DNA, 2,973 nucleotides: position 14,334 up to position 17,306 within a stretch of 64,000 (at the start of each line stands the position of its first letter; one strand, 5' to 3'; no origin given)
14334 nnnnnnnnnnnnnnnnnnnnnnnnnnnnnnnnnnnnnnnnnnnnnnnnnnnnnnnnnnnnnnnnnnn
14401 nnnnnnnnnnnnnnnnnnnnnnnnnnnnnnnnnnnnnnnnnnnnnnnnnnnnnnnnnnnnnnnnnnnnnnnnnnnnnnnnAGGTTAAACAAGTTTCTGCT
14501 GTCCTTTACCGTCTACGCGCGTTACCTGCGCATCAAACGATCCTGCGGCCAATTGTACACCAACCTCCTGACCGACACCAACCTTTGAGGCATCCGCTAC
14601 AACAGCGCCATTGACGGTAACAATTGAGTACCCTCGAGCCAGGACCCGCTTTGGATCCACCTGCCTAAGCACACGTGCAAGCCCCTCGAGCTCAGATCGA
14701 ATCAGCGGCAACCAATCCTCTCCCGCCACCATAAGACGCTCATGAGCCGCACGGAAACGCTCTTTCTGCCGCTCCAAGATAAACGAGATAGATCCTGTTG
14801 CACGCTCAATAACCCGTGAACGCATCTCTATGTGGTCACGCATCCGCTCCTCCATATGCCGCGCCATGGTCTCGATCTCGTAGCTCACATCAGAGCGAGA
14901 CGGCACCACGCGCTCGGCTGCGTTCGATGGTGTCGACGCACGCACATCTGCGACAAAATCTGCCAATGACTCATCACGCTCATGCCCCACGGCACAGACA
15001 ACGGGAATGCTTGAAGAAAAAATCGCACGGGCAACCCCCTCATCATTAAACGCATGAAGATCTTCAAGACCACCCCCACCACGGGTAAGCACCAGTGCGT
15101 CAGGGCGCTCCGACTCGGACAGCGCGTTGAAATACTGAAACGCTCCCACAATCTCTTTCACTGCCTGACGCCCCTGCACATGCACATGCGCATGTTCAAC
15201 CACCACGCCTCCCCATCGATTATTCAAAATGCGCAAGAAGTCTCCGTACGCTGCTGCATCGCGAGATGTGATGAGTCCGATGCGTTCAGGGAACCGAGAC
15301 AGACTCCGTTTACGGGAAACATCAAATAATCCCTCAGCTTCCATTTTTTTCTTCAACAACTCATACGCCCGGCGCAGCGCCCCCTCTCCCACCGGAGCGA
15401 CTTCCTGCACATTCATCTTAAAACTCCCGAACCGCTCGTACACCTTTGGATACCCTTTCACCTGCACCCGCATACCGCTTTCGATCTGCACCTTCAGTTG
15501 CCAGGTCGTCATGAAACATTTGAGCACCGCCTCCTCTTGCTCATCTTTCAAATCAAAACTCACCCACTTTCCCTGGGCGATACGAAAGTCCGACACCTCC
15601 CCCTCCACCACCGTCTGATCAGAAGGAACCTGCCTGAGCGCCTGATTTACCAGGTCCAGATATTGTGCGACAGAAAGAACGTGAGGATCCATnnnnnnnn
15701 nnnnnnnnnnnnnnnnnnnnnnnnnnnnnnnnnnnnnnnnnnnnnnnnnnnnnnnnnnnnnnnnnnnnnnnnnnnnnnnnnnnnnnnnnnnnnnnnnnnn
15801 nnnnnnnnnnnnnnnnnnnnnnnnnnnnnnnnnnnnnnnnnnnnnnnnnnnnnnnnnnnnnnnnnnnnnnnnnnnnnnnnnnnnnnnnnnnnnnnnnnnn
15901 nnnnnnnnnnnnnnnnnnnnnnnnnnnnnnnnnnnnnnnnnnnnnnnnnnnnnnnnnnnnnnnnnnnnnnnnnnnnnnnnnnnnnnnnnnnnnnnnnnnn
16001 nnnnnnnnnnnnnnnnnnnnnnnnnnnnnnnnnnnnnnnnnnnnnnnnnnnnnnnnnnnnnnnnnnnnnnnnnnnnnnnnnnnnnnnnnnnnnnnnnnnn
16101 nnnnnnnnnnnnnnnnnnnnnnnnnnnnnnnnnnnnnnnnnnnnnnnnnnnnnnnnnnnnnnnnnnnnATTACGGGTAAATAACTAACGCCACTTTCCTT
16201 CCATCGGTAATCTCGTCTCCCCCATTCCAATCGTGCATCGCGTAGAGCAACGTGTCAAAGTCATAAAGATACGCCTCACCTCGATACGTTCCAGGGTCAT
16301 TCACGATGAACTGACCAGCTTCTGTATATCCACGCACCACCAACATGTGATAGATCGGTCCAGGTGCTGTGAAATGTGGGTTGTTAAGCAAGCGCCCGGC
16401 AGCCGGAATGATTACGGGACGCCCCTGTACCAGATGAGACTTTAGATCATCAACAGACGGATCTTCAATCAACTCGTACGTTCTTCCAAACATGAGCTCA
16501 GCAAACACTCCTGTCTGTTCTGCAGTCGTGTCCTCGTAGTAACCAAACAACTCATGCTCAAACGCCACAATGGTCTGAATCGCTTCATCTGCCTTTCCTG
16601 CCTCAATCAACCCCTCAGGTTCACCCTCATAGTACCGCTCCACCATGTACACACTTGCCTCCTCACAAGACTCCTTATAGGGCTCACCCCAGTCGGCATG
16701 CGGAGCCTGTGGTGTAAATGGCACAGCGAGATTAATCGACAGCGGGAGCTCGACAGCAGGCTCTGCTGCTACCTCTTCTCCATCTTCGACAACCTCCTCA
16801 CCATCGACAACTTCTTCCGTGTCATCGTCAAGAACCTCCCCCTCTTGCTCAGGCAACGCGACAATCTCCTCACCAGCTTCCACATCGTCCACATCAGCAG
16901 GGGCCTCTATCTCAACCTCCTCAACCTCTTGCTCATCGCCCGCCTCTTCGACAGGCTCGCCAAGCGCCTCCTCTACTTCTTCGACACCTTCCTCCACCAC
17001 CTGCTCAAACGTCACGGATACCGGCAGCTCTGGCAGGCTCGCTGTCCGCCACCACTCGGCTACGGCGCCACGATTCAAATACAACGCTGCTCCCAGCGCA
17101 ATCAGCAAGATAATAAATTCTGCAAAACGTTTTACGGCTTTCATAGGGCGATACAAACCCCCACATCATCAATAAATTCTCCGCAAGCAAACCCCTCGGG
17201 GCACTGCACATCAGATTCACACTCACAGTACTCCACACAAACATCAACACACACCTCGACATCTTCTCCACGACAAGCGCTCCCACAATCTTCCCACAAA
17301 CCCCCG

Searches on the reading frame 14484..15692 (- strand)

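Call 27: search_protein_families(library=pfam, proteins=[window:14484-15692:-], max_evalue=0.0001)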
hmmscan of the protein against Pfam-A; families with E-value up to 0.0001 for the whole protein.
window:14484-15692:- (402 aa): 3 families
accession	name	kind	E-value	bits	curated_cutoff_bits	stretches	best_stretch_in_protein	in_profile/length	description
PF02601.20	Exonuc_VII_L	-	3.5e-76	257.1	35.9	2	122-321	1-200/315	Exonuclease VII, large subunit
PF13742.12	tRNA_anti_2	-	3.5e-15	56.4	27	1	6-98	1-94/95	OB-fold nucleic acid binding domain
PF01336.31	tRNA_anti-codon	-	8.2e-07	29.3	27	1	28-99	2-73/75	OB-fold nucleic acid binding domain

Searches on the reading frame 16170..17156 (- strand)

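Call 27: search_protein_families(library=pfam, proteins=[window:16170-17156:-], max_evalue=0.0001)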
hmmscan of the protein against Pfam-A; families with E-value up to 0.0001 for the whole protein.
window:16170-17156:- (328 aa): 1 family
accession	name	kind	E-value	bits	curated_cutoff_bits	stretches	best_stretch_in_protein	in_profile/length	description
PF13529.12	Peptidase_C39_2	-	5.8e-10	40.3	24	1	143-288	1-142/143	Peptidase_C39 like family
